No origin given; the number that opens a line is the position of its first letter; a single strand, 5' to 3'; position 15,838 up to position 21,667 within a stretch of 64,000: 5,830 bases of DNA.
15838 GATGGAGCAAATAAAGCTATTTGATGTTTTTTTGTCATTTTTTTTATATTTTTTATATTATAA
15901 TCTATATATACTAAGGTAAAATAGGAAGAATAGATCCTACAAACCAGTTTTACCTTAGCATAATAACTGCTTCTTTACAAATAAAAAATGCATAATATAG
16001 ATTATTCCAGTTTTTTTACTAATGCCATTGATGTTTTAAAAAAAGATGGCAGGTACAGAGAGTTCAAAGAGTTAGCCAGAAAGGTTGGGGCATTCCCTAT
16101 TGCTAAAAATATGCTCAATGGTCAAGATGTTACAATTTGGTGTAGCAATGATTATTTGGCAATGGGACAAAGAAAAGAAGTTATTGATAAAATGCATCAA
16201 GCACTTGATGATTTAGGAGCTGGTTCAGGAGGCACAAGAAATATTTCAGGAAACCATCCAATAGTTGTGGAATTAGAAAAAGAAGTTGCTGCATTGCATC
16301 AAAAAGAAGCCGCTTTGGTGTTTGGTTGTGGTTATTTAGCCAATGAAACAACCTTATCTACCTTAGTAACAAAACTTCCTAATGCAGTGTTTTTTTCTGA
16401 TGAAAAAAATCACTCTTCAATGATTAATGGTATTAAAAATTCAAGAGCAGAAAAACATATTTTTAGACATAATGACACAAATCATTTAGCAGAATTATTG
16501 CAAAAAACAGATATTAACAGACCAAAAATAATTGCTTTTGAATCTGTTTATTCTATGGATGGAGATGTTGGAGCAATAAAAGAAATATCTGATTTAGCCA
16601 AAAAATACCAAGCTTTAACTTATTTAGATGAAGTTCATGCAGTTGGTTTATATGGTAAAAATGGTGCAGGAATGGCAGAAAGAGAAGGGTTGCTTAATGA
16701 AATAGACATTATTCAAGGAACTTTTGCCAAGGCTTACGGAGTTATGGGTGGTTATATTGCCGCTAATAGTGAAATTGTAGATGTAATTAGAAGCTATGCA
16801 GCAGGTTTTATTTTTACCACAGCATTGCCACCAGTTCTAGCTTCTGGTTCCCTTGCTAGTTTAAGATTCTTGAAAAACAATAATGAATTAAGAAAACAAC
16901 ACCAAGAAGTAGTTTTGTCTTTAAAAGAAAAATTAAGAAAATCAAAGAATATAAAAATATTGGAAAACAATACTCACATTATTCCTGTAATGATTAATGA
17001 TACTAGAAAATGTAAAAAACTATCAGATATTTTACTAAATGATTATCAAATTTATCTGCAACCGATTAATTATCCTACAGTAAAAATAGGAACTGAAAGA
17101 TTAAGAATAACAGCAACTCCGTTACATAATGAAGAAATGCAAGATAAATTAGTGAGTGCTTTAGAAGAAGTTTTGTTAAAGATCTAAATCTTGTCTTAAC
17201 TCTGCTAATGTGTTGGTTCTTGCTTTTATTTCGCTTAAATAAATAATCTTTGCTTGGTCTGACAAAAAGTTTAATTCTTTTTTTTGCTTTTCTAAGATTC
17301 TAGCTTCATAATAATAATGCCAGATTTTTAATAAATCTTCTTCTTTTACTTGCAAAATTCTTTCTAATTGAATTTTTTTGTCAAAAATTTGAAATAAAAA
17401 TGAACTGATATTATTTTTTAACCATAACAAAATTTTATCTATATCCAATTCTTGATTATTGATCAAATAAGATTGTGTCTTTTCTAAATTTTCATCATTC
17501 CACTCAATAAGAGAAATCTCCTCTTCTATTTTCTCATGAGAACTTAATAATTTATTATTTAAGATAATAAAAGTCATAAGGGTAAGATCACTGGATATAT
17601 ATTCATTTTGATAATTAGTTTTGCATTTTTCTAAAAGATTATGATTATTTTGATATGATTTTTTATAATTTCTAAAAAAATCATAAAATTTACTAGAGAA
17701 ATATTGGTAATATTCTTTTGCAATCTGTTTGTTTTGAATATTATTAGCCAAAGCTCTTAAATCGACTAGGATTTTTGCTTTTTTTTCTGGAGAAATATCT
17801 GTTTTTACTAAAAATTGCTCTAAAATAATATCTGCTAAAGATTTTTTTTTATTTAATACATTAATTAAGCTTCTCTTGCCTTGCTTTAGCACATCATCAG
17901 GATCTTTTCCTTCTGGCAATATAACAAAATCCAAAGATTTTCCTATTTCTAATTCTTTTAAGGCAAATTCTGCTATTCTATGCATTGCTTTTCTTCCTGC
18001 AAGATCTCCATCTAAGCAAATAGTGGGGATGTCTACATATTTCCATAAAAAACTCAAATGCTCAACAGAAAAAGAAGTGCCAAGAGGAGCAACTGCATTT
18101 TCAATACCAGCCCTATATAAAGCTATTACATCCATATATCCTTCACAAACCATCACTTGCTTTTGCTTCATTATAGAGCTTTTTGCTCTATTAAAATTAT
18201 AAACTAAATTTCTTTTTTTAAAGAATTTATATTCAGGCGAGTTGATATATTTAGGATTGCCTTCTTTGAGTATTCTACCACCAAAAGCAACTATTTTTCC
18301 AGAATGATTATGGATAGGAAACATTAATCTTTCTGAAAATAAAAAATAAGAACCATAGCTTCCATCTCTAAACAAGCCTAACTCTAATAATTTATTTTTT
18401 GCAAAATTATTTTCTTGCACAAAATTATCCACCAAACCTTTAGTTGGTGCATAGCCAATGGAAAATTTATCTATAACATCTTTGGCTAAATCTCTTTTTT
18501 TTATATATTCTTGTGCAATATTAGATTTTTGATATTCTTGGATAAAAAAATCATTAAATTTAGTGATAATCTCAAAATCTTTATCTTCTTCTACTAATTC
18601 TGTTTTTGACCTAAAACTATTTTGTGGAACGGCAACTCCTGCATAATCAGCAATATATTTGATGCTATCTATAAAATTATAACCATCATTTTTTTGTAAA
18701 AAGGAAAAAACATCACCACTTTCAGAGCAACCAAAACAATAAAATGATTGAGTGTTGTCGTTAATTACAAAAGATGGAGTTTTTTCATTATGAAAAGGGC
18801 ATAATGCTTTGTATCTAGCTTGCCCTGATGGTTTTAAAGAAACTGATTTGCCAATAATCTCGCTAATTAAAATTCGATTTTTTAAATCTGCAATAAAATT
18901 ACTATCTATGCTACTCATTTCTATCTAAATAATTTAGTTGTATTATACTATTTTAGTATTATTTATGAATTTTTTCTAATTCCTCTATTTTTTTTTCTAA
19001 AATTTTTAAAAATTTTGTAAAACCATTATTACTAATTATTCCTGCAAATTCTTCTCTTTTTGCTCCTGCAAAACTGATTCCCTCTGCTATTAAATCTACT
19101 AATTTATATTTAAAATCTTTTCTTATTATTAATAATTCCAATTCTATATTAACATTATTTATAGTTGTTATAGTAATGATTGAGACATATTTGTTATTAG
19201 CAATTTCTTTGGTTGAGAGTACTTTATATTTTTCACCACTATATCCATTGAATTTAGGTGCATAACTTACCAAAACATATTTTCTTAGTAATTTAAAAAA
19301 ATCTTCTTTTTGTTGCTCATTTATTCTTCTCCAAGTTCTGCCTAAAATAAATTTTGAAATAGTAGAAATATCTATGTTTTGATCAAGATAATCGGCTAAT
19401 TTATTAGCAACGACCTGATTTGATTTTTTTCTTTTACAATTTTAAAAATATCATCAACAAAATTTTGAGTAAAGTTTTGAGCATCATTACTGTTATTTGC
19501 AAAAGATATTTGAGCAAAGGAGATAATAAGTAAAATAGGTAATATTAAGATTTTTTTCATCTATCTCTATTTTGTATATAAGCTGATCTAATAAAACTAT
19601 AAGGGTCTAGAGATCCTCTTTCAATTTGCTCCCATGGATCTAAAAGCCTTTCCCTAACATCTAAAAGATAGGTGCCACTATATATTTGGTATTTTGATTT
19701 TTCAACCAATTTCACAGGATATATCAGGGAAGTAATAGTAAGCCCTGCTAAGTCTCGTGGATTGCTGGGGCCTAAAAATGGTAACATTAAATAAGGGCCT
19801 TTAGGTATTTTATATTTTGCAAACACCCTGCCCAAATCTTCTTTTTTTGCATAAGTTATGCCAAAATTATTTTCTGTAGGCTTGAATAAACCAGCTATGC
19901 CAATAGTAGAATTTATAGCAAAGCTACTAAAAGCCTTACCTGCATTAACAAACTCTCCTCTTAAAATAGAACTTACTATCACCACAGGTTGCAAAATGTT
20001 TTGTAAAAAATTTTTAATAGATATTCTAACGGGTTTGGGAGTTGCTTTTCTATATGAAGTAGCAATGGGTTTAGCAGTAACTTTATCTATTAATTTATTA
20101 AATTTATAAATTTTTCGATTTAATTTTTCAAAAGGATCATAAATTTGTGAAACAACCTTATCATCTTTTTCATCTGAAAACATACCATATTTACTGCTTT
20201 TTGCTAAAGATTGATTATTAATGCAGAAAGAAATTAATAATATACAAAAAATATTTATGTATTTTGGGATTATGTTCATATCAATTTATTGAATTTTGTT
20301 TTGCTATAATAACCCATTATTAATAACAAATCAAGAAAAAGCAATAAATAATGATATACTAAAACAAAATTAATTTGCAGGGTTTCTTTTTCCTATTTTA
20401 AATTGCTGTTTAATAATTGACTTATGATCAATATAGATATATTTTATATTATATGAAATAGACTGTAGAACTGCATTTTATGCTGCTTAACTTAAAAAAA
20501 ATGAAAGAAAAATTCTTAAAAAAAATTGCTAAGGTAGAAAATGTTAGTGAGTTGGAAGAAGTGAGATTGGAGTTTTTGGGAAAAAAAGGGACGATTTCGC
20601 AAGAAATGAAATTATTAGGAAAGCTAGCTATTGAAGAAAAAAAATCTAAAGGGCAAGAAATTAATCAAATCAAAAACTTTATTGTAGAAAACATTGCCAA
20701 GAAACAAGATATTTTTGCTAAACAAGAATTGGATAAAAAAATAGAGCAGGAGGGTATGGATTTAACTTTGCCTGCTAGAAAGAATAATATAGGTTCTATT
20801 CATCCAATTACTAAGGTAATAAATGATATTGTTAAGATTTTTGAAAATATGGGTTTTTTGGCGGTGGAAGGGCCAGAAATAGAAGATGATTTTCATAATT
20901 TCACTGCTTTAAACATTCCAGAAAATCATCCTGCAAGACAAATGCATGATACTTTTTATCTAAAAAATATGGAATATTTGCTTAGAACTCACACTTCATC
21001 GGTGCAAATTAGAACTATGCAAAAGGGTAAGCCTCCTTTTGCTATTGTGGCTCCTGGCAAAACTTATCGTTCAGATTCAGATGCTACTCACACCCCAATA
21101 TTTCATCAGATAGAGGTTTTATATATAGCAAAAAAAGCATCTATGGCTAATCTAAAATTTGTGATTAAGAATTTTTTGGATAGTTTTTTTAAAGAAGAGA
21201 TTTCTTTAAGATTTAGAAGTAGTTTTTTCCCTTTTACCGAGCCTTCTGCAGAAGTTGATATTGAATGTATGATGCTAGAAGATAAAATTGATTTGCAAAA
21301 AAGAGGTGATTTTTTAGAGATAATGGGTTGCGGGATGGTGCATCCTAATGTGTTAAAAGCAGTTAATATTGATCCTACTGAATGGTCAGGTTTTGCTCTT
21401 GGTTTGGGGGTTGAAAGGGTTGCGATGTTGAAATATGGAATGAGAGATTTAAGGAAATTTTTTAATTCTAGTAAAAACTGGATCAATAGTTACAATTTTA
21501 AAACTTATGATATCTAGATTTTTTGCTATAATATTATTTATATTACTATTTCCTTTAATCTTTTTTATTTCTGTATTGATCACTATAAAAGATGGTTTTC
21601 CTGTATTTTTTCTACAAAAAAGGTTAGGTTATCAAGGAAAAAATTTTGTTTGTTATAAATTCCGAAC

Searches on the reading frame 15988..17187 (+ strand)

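Call 79: search_protein_families(library=ncbifam, proteins=[window:15988-17187:+], max_evalue=0.00001)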
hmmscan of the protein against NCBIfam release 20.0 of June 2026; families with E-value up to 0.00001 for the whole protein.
window:15988-17187:+ (399 aa): 13 families
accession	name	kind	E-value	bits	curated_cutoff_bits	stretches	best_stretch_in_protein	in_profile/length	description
TIGR01821.1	5aminolev_synth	equivalog_domain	6.2e-180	598.3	338.55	1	5-396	2-394/402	5-aminolevulinate synthase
TIGR00858.1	bioF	equivalog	2e-96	322.9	426.45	1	39-392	14-364/365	8-amino-7-oxononanoate synthase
NF005394.0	PRK06939.1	equivalog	5.8e-89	298.6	460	1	7-395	6-390/397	glycine C-acetyltransferase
TIGR01825.1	gly_Cac_T_rel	subfamily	9.2e-83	278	535.4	1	13-395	4-378/385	BioF/Kbl family PLP-dependent acyltransferase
TIGR01822.1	2am3keto_CoA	equivalog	4.4e-73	246.5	493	1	10-395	5-386/393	glycine C-acetyltransferase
NF047600.1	SerpalmtaseCFB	equivalog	5.1e-70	236.1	640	1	14-396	15-389/395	serine palmitoyltransferase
NF047599.1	SerpalmtaseBetaP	equivalog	2.8e-67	227.1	500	1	40-395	37-389/394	serine palmitoyltransferase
NF047603.1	SerpalmtaseAlphaP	equivalog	1.6e-58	198.3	670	1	40-393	39-390/399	serine palmitoyltransferase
NF005526.0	PRK07179.1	equivalog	2.2e-45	155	428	1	44-360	52-360/407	alpha-hydroxyketone-type quorum-sensing autoinducer synthase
NF004608.1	PRK05937.1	equivalog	2.7e-36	125.1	399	1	79-340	42-296/366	8-amino-7-oxononanoate synthase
NF005697.0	PRK07505.1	subfamily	1.7e-33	115.9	342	1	42-396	44-399/405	hypothetical protein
NF041088.1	ala_glut_racmase_Arch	equivalog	5e-06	25.8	629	1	86-323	52-278/381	bifunctional L-alanine/L-glutamate racemase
NF041364.1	GntC_guanitoxin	equivalog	6.8e-06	25.2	415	0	197-359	156-323/356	guanitoxin biosynthesis PLP-dependent (S)-gamma-hydroxy-L-arginine cyclodehydratase GntC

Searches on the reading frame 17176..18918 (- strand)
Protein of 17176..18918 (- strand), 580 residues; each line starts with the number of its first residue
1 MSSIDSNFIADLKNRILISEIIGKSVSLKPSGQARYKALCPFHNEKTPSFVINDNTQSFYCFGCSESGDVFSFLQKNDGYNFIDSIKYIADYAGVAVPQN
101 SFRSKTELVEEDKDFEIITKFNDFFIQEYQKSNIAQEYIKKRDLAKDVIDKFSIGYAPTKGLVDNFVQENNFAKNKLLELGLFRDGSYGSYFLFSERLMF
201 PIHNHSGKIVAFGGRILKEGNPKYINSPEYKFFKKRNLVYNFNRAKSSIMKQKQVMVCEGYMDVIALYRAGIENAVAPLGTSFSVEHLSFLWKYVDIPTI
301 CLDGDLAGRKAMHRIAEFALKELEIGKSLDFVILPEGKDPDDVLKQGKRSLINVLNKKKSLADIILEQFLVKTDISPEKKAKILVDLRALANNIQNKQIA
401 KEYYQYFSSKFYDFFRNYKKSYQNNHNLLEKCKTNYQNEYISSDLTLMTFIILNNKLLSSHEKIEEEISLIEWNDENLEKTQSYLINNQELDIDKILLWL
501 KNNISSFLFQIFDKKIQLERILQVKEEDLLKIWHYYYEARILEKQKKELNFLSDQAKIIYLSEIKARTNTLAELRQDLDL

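Call 79: search_protein_families(library=ncbifam, proteins=[window:17176-18918:-], max_evalue=0.00001)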
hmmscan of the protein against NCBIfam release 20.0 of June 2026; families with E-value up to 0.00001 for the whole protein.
window:17176-18918:- (580 aa): 2 families
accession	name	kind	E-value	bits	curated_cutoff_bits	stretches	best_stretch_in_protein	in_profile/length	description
TIGR01391.1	dnaG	equivalog_domain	2.1e-118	395.8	283.6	1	4-410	2-413/414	DNA primase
NF003108.1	PRK04031.1-1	equivalog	3.6e-08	33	300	1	245-515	156-383/419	DNA primase DnaG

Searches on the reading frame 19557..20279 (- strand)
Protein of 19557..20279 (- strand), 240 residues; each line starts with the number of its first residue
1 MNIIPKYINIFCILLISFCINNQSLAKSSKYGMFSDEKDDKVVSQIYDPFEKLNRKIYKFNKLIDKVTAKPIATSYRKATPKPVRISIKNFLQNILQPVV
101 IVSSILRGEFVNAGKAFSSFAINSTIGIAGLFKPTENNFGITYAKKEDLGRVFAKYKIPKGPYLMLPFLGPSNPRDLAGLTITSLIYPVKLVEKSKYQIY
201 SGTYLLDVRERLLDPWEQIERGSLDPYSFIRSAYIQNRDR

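Call 79: search_protein_families(library=ncbifam, proteins=[window:19557-20279:-], max_evalue=0.00001)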
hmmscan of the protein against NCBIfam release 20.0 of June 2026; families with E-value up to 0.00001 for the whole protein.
window:19557-20279:- (240 aa): 1 family
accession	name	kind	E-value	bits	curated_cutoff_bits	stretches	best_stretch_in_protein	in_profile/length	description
NF011672.1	PRK15091.1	equivalog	6.9e-29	100.9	375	1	43-239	26-223/252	phospholipid-binding lipoprotein MlaA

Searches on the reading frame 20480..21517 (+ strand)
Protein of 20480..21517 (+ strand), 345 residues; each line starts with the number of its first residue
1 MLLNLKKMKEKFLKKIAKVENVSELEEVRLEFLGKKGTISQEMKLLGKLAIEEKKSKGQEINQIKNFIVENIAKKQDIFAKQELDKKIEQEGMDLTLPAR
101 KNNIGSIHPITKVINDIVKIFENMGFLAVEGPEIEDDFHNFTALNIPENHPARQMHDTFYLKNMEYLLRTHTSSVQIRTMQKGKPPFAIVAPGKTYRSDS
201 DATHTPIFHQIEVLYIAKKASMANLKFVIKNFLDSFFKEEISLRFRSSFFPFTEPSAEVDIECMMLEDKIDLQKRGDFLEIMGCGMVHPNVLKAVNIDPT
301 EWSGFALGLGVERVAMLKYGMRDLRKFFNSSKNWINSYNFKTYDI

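Call 79: search_protein_families(library=ncbifam, proteins=[window:20480-21517:+], max_evalue=0.00001)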
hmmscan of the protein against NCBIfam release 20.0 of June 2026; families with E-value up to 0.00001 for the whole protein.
window:20480-21517:+ (345 aa): 5 families
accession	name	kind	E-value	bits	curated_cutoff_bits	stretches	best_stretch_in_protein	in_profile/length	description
TIGR00468.1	pheS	equivalog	2.6e-94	316.1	237.45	1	39-337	2-321/324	phenylalanine--tRNA ligase subunit alpha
NF003210.0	PRK04172.1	equivalog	7.6e-54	183.3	350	2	165-341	331-494/496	phenylalanine--tRNA ligase subunit alpha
NF051887.1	PheS_related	equivalog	1.9e-38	132.5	300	1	102-329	11-230/349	PheS-related mystery ligase SrmL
TIGR00469.1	pheS_mito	equivalog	1.3e-30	106.5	258.35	2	228-336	245-341/451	phenylalanine--tRNA ligase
TIGR00470.1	sepS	equivalog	1.6e-08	33.5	380.65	0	200-327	223-340/533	O-phosphoserine--tRNA ligase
